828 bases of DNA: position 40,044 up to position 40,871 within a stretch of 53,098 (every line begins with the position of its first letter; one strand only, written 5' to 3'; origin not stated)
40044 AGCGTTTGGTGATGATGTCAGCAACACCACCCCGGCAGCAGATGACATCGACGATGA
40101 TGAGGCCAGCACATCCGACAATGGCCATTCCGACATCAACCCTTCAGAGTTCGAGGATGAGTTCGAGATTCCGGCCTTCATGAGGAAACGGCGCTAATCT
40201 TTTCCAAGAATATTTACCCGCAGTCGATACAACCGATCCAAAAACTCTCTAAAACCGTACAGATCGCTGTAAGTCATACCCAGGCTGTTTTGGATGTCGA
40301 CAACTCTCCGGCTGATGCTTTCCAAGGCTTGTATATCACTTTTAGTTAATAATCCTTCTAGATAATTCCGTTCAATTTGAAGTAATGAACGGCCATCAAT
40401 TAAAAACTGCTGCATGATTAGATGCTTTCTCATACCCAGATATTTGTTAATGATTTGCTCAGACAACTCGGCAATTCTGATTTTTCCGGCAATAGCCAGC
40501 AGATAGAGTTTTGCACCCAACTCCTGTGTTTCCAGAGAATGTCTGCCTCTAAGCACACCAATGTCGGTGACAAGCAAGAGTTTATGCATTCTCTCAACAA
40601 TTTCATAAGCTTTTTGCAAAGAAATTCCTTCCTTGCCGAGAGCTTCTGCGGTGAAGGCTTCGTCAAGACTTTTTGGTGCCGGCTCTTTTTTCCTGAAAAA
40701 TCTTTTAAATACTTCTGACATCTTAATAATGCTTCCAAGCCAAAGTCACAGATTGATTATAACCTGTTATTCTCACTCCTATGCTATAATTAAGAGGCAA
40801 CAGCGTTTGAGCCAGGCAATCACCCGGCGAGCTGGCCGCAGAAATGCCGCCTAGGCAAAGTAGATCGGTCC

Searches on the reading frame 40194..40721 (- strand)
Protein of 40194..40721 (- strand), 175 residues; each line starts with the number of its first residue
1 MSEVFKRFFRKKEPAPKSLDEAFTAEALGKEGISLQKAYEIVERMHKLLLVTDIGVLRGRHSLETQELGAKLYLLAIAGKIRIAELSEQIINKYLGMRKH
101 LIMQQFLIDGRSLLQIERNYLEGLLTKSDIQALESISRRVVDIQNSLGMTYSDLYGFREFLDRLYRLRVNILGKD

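Call 7: search_protein_families(library=ncbifam, proteins=[window:40194-40721:-])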
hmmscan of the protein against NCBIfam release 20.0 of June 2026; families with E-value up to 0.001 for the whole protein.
window:40194-40721:- (175 aa): 0 families

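Call 51: search_protein_families(library=pfam, proteins=[window:40194-40721:-], max_evalue=0.1)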
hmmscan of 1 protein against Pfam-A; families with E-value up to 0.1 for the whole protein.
window:40194-40721:- (175 aa): 0 families
